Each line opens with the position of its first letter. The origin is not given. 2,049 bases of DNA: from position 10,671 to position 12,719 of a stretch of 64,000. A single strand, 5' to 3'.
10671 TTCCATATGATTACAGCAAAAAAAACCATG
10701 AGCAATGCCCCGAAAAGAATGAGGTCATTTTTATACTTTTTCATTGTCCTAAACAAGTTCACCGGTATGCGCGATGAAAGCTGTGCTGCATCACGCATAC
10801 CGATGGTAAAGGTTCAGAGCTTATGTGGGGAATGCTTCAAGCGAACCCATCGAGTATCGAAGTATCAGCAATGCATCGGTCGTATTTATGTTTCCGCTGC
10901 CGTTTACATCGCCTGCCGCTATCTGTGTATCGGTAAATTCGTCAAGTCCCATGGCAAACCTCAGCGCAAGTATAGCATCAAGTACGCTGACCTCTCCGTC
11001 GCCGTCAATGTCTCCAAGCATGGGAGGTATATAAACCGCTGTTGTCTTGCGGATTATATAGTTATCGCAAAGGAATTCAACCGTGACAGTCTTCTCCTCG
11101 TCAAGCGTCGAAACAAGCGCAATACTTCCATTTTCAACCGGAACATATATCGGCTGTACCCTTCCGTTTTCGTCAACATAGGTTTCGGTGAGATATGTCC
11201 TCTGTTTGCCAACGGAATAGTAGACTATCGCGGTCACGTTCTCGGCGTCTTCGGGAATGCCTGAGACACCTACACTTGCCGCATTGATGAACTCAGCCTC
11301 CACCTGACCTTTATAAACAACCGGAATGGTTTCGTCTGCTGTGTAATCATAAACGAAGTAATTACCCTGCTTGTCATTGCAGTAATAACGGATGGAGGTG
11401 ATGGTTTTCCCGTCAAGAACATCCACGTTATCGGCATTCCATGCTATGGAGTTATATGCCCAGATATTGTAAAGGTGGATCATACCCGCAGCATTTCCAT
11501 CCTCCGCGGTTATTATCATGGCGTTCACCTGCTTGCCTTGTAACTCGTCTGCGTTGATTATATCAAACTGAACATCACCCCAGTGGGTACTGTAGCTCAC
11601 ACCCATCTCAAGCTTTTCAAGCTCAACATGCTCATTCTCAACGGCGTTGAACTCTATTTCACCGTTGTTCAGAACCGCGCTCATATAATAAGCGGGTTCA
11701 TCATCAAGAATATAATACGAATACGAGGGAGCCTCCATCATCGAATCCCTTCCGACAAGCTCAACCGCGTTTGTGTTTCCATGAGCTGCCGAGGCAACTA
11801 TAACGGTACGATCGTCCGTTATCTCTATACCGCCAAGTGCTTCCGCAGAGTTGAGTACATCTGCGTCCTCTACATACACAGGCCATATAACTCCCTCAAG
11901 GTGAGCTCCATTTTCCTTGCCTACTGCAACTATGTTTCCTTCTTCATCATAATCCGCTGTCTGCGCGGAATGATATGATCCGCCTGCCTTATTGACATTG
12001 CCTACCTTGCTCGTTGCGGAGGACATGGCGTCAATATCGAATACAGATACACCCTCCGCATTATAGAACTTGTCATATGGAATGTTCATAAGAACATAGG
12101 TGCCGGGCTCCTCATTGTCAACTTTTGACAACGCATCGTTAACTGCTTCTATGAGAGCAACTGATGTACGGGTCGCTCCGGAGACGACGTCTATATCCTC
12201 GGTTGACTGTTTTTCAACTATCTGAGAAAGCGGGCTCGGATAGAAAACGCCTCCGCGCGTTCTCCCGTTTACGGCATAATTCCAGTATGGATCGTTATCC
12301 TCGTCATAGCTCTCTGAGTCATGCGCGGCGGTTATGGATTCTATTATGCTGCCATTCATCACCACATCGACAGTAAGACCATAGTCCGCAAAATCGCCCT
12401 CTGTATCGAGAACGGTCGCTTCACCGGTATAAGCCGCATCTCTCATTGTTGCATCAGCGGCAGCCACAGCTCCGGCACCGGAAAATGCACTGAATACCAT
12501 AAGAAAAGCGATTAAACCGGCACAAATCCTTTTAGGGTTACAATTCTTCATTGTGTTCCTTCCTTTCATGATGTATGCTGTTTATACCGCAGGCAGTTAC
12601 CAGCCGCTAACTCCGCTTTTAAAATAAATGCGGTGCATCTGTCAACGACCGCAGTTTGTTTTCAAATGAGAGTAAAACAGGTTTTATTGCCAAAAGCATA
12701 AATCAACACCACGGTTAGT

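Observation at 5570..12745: Seven-gene extracytosolic flavinylation / electron-transfer operon whose first product carries a dockerin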

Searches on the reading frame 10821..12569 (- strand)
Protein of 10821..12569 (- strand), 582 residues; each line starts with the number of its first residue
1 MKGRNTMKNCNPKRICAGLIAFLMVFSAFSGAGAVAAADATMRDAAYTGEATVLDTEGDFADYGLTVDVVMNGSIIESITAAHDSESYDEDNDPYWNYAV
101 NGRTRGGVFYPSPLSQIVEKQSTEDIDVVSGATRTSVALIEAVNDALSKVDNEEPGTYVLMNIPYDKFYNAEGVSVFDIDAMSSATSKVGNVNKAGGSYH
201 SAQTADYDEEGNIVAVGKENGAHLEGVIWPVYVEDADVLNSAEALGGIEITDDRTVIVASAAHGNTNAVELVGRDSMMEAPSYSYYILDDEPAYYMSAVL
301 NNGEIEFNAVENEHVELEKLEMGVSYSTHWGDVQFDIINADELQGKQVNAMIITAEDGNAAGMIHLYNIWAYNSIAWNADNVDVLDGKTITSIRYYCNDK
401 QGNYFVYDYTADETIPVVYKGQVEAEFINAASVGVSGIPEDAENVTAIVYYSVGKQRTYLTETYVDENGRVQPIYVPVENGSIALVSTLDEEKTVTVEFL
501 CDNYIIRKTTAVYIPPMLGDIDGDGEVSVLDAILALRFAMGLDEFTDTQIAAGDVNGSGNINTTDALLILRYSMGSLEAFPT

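Call 3: search_protein_families(library=pfam, proteins=[window:10821-12569:-], max_evalue=0.01)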
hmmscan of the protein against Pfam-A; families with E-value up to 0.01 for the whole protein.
window:10821-12569:- (582 aa): 2 families
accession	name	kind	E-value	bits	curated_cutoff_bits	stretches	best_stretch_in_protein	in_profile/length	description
PF04205.19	FMN_bind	-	9.3e-10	39.5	22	1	67-148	8-77/77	FMN-binding domain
PF00404.24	Dockerin_1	-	1.8e-09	38.1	22.9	1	518-572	1-55/57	Dockerin type I domain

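Call 11: find_homologous_proteins(query=window:10821-12569:-, max_evalue=0.001)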
Query window:10821-12569:- (582 aa): 414 proteins with E <= 0.001 among 8000 candidates; the best 120 are listed.
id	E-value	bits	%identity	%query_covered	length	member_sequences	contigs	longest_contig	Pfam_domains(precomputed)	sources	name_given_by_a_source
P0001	0.0e+0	1262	99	99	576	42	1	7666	PF00404.25,PF04205.20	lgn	-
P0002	8.8e-187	640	54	97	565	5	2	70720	PF00404.25,PF04205.20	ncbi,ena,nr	ncbi:MAG: FMN-binding protein [Clostridia bacterium]|nr:FMN-binding protein [Clostridia bacterium]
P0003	3.9e-185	635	54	97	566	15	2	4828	PF00404.25,PF04205.20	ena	-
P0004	8.0e-185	634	54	97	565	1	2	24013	PF00404.25,PF04205.20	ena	-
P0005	1.4e-182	626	53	97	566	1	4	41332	PF00404.25,PF04205.20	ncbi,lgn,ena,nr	ncbi:MAG: FMN-binding protein [Clostridia bacterium]|nr:FMN-binding protein [Clostridia bacterium]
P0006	2.6e-178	612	52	97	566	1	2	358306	PF00404.25,PF04205.20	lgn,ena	-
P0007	1.5e-159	550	42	67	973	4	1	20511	-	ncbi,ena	-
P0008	3.1e-124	434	51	64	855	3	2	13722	PF04205.20,PF00395.26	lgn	-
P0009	4.2e-90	321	47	61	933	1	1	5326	PF07550.18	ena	-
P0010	1.3e-88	316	44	58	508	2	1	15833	-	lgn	-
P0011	6.4e-87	310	35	84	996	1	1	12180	PF04205.20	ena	-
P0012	3.4e-79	285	29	87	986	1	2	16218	-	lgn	-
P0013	1.9e-77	279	47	56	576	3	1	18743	-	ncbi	ncbi:MAG: hypothetical protein ACI4EA_02300, partial [Candidatus Ornithomonoglobus sp.]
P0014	1.5e-71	260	47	51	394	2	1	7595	-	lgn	-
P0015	2.1e-67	246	33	61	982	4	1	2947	PF00816.28,PF07550.18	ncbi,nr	ncbi:MAG: hypothetical protein II628_07065, partial [Lachnospiraceae bacterium]|nr:hypothetical prot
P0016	3.2e-65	239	33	62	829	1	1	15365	PF00395.26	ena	-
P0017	3.2e-65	239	37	37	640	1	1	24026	PF19127.7,PF01473.27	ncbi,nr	ncbi:MAG: N-acetylmuramoyl-L-alanine amidase family protein [Oscillospiraceae bacterium]|nr:N-acetyl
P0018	3.4e-63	232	32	68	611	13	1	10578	-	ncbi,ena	-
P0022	2.6e-57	213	35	85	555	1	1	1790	PF04205.20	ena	-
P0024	8.6e-57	211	36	84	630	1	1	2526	-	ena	-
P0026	3.3e-53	199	33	57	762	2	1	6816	PF02368.25,PF26918.1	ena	-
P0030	3.9e-45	172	33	80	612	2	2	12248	PF04205.20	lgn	-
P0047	7.9e-34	135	32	44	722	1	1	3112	PF14889.12,PF04205.20,PF07550.18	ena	-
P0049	4.3e-33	133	32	64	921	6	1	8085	PF13229.13,PF00395.26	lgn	-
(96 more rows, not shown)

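Call 13: find_encoding_contigs(protein=P0006, flank=10000, max_places=3)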
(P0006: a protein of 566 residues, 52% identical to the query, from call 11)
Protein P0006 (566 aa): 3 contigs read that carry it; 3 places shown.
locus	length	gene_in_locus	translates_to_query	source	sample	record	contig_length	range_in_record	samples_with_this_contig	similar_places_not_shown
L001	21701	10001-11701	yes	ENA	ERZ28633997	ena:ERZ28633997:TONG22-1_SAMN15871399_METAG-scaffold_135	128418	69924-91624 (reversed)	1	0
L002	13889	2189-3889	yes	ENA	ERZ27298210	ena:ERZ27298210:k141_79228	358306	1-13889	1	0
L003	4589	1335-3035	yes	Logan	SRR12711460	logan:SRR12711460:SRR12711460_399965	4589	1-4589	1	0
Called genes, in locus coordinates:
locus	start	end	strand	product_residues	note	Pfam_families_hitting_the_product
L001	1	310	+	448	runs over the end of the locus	PF02878:PGM_PMM_I, PF02879:PGM_PMM_II, PF02880:PGM_PMM_III, PF00408:PGM_PMM_IV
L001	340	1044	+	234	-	PF00132:Hexapep (faint), PF25084:LbH_EIF2B, PF25087:GMPPB_C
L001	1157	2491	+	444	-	PF01336:tRNA_anti-codon, PF00152:tRNA-synt_2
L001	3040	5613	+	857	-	PF02368:Big_2, PF16227:DUF4886 (faint), PF09479:Flg_new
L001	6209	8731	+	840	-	PF02368:Big_2, PF09479:Flg_new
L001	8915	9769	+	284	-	-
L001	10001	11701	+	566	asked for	PF04205:FMN_bind, PF00404:Dockerin_1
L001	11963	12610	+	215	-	PF04205:FMN_bind, PF00404:Dockerin_1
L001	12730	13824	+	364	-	PF04205:FMN_bind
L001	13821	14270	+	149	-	PF04205:FMN_bind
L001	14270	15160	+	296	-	PF12801:Fer4_5, PF14697:Fer4_21 (faint)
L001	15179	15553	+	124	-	PF07009:NusG_II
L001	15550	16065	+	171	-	PF07456:Hpre_diP_synt_I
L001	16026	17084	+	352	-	PF02424:ApbE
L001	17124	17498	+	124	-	PF12646:DUF3783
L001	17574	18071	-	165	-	PF02632:BioY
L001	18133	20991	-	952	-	PF00675:Peptidase_M16 (faint), PF05193:Peptidase_M16_C, PF08367:M16C_assoc, PF22516:PreP_C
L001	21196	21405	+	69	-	PF12844:HTH_19, PF13560:HTH_31, PF01381:HTH_3, PF13443:HTH_26 (weak)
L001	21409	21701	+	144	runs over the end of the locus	PF09946:DUF2178 (weak)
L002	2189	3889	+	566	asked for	PF04205:FMN_bind, PF00404:Dockerin_1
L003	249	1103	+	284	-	-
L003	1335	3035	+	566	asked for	PF04205:FMN_bind, PF00404:Dockerin_1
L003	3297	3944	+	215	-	PF04205:FMN_bind, PF00404:Dockerin_1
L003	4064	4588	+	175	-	?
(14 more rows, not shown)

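Call 15: find_related_loci(query=window:10821-12569:-, collection=genome_contigs, flank=10000)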
Query window:10821-12569:- (582 aa) in genome_contigs; peptide patterns used: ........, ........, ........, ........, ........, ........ (x = any residue, [..] = any of these).
87 stretches matched a pattern; 35 encode a relative of the query (tblastn E <= 1e-3); 35 distinct loci.
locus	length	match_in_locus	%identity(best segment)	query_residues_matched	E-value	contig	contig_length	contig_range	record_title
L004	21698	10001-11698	53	4-574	0e+0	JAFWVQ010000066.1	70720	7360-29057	MAG: Clostridia bacterium isolate RGIG6112 Sheep_Omasum.Co__c3237703, whole genome shotgun sequence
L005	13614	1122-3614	42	157-513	4e-83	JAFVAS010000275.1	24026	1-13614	MAG: Oscillospiraceae bacterium isolate RGIG4999 Roe_deer_Rumen-5__c476735, whole genome shotgun sequence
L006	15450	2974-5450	54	1-577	0e+0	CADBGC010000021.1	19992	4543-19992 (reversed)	MAG: uncultured Clostridiales bacterium isolate RUG13931 genome assembly, contig: RUG13931_asm_21, whole genome shotgun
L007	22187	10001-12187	33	2-513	5e-56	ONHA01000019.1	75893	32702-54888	uncultured Clostridiales bacterium isolate RUG300 genome assembly, contig: scaffold_294, whole genome shotgun sequence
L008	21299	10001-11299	30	1-441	1e-40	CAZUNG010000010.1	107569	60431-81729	MAG TPA_asm: uncultured Ruminococcus sp. isolate SRP239243_co1_79 genome assembly, contig: NODE_140_length_107569_cov_19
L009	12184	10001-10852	35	158-458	1e-40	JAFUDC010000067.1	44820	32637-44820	MAG: Eubacterium sp. isolate RGIG4385 Roe_deer_Jejunum.Co__c153643, whole genome shotgun sequence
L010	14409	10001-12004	34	136-474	1e-40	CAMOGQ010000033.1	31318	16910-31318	MAG: uncultured Lachnospiraceae bacterium isolate SRR873608_bin.22_metaWRAP_v1.3_MAG genome assembly, contig: NODE_3576_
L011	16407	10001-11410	35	154-458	4e-39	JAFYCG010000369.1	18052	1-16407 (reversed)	MAG: Solobacterium sp. isolate RGIG6959 Sheep_Rumen.Co__c4565658, whole genome shotgun sequence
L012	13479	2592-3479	35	158-455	5e-45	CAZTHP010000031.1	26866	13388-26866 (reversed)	MAG TPA_asm: uncultured Lachnospiraceae bacterium isolate SRP313737_co1_241 genome assembly, contig: NODE_2830_length_26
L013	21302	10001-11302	29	14-443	1e-36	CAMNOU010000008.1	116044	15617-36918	MAG: uncultured Lachnospiraceae bacterium isolate SRR873598_bin.33_metaWRAP_v1.3_MAG genome assembly, contig: NODE.165_l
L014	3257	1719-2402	38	153-399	1e-36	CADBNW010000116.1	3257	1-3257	MAG: uncultured Clostridiales bacterium isolate RUG14130 genome assembly, contig: RUG14130_asm_116, whole genome shotgun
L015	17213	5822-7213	33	158-420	9e-34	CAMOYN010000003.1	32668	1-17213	MAG: uncultured Lachnospiraceae bacterium isolate SRR873602_bin.90_metaWRAP_v1.3_MAG genome assembly, contig: NODE_2095_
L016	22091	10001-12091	31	150-445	8e-34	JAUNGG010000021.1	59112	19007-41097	MAG: Lachnospiraceae bacterium isolate S26M_St_45 NODE_350_length_59112_cov_24.294427, whole genome shotgun sequence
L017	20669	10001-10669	37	158-399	6e-33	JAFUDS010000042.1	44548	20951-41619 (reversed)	MAG: Clostridia bacterium isolate RGIG4401 Roe_deer_Omasum-2__c369623, whole genome shotgun sequence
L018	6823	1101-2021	31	132-441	6e-33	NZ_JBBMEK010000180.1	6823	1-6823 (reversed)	Coprococcus intestinihominis strain CLA-AA-H190 CLAAAH190_contig_180_length_6823, whole genome shotgun sequence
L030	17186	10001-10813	28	138-398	1e-21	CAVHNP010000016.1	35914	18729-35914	Prevotella sp. CAG:279 isolate H07682-L1_cleanbin_000013 genome assembly, contig: Spades_H07682-L1_contig_799, whole gen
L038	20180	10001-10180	38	517-576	2e-6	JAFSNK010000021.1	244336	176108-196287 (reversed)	MAG: Clostridia bacterium isolate RGIG3301 Goat_Reticulum-4__c309462, whole genome shotgun sequence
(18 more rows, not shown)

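Call 24: search_protein_families(library=ncbifam, proteins=[window:10821-12569:-], max_evalue=0.001)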
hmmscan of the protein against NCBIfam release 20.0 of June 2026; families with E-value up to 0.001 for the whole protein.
window:10821-12569:- (582 aa): 0 families

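Call 25: predict_structure(alignment_id=A1)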
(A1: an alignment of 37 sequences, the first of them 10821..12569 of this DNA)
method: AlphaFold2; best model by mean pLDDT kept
length: 582 residues; sequences in the alignment: 37
mean_pLDDT: 84.1   pTM: 0.70
mean pLDDT of the five models: 84.1, 82.9, 80.5, 80.1, 79.3
residues with pLDDT >= 90: 372; 70-90: 88; 50-70: 57; < 50: 65
segments of 3 or more residues with pLDDT < 50: 1-7, 27-41, 181-184, 518-527, 552-561, 571-573, 575-582
pLDDT, mean of each block of 10 residues (from residue 1): 43 61 54 39 75 86 92 89 92 95 96 97 94 94 91 80 97 79 66 91 92 88 94 95 97 96 90 96 96 95 94 87 86 90 94 97 91 89 93 96 95 94 96 97 97 93 95 96 96 95 94 74 47 52 50 47 52 46 30
secondary structure, 60 per line:
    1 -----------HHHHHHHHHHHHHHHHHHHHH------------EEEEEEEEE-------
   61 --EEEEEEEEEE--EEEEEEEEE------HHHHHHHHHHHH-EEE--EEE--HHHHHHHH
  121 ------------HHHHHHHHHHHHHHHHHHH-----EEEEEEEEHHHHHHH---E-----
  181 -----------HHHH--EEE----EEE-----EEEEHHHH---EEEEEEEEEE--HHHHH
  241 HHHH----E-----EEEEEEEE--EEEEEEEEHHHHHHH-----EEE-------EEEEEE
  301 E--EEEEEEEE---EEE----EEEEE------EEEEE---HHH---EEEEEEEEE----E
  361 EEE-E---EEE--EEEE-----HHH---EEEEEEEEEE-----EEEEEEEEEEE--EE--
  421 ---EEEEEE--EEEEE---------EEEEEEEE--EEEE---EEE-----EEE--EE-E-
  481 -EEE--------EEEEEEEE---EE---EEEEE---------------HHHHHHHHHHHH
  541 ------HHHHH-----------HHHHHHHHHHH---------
elements in order: H12-32 E45-53 E63-72 E75-83 H90-101 E103-105 E108-110 H113-120 H133-151 E157-164 H165-171 H192-195 E198-200 E205-207 E213-216 H217-220 E224-233 H236-244 E255-262 E265-272 H273-279 E285-287 E295-301 E304-311 E315-317 E322-326 E333-337 E347-355 E360-363 E369-371 E374-377 E389-398 E404-414 E424-429 E432-436 E446-453 E456-459 E463-465 E471-473 E482-484 E493-500 E509-513 H529-540 H547-551 H563-573

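Call 27: fold_search(model_id=the predicted structure, library=pdb)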
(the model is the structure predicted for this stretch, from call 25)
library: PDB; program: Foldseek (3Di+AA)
matches with E <= 10: 1458; with E <= 0.001: 44
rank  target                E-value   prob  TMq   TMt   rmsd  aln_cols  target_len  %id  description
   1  1o75_B                4.3e-09  1.00  0.34  0.46   8.7       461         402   12  Tp47, the 47-Kilodalton Lipoprotein of Treponema pallidum (released 2002-11-01)
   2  9fls_A                2.5e-06  1.00  0.15  0.21  20.2       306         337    6  CryoEM structure of the fragment-3 (2061-2397) in the grappling hook protein A (GhpA) in the bacterium Aureispira sp.  (released 2024-10-16)
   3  9flu_A                5.2e-06  1.00  0.14  0.21  20.4       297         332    8  CryoEM structure of the fragment-1 (3402-3733) in the grappling hook protein A (GhpA) in the bacterium Aureispira sp.  (released 2024-10-16)
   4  9flp_A                3.3e-05  0.99  0.15  0.11  20.0       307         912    7  CryoEM structure of the neck (1403-2314) in the grappling hook protein A (GhpA) in the bacterium Aureispira sp. CCB-QB (released 2024-10-16)
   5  1kv3_A                3.5e-05  0.87  0.15  0.14  30.8       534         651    9  HUMAN TISSUE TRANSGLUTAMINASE IN GDP BOUND FORM (released 2002-03-13)
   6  9flw_A                6.4e-05  0.97  0.15  0.16  19.6       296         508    9  CryoEM structure of the fragment-6 (3571-4078) in the grappling hook protein A (GhpA) in the bacterium Aureispira sp.  (released 2024-10-16)
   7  6a8p_A                7.9e-05  0.51  0.12  0.11  30.9       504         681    9  Transglutaminase 2 mutant G224V in complex with GTP (released 2018-09-26)
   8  1nug_B                8.9e-05  0.60  0.12  0.11  30.0       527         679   11  Role of Calcium Ions in the Activation and Activity of the Transglutaminase 3 Enzyme (2 calciums, 1 Mg, inactive form) (released 2003-04-22)
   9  2yn5_A                9.9e-05  0.90  0.12  0.20  19.4       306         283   10  Structural insight into the giant calcium-binding adhesin SiiE: implications for the adhesion of Salmonella enterica t (released 2013-04-03)
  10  6kzb_A                9.9e-05  0.77  0.14  0.13  30.7       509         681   11  Transglutaminase2 complexed with calcium (released 2020-12-09)
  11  6a8p_C                9.9e-05  0.41  0.11  0.10  31.2       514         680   10  Transglutaminase 2 mutant G224V in complex with GTP (released 2018-09-26)
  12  4pyg_A                1.1e-04  0.51  0.13  0.11  29.6       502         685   11  Transglutaminase2 complexed with GTP (released 2015-02-11)
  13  5e53_A                1.3e-04  0.97  0.17  0.27  17.7       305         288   10  Crystal structure of chicken CNTN1 FN1-FN3 domains (released 2016-08-31)
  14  9g8b_A                1.6e-04  0.90  0.14  0.19  19.5       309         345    8  CryoEM structure of the fragment-2 (2892-3236) in the grappling hook protein A (GhpA) in the bacterium Aureispira sp.  (released 2024-10-16)
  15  7mrk_D                2.2e-04  0.92  0.13  0.21  19.6       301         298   10  Chicken CNTN4 APP complex (released 2022-01-05)
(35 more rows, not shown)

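Call 30: search_solved_structures(query=A1, max_evalue=1, show_alignments=2)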
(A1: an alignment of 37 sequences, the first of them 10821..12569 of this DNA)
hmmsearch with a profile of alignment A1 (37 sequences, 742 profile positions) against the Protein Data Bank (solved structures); distinct sequences matched with E-value up to 1: 2.
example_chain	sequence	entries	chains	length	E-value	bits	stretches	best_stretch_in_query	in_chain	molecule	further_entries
8p2b_A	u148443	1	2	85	0.00013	24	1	40-100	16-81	Clostridiaceae bacterium FMN4 domain 1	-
8p2a_A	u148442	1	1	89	0.011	17.6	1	37-94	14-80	FMN-binding domain-containing protein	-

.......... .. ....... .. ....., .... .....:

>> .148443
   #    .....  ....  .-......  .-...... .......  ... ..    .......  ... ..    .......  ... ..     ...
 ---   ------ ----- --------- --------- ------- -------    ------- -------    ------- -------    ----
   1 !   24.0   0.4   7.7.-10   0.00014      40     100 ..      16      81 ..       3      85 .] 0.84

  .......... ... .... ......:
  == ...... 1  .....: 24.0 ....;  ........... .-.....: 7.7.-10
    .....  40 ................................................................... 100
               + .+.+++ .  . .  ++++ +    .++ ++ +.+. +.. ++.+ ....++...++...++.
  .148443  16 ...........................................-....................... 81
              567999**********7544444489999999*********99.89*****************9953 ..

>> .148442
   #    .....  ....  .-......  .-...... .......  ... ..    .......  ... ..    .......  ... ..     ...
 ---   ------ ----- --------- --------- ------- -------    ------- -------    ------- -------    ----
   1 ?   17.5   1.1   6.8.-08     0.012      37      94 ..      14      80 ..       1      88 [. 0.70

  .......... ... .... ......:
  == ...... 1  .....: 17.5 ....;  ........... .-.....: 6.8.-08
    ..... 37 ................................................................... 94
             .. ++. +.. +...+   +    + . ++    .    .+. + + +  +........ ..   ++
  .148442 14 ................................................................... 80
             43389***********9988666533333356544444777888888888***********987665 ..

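Call 32: search_protein_families(library=pfam, alignment_id=A1, max_evalue=0.1)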
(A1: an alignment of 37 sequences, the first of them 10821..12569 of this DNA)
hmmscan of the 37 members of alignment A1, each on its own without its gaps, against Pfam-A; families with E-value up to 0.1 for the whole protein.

A. member 1, window:10821-12569:- (582 aa): 2 families
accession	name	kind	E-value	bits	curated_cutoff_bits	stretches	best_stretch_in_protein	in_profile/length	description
PF04205.19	FMN_bind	-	9.3e-10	39.5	22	1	67-148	8-77/77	FMN-binding domain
PF00404.24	Dockerin_1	-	1.8e-09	38.1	22.9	1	518-572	1-55/57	Dockerin type I domain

B. families by the number of members that match (of 37 scanned): 47 families (the first 25 are shown)
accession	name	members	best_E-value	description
PF04205.19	FMN_bind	20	1.1e-13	FMN-binding domain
PF07550.17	Shr-like_HID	7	3.5e-14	Heme-binding protein Shr-like, Hb-interacting domain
PF00395.25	SLH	6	1.4e-43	S-layer homology domain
PF00404.24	Dockerin_1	5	4.6e-11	Dockerin type I domain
PF07554.19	FIVAR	4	0.00019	FIVAR domain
PF17962.7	bMG6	4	0.0083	Bacterial macroglobulin domain 6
PF10029.15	DUF2271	4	0.035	Predicted periplasmic protein (DUF2271)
PF13202.12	EF-hand_5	3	0.011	EF hand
PF02368.24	Big_2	2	9.5e-09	Bacterial Ig-like domain (group 2)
PF24145.1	K1-lyase_N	2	0.00029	K1 capsule-specific polysaccharide lyase, N-terminal domain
PF23249.1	KH_PARP14_3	2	0.011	PARP14, third type I KH domain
PF19059.5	DUF5755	2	0.017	Family of unknown function (DUF5755)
PF02646.22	RmuC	2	0.026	RmuC family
PF00013.35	KH_1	2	0.034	KH domain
PF06832.18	BiPBP_C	2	0.044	Penicillin-Binding Protein C-terminus Family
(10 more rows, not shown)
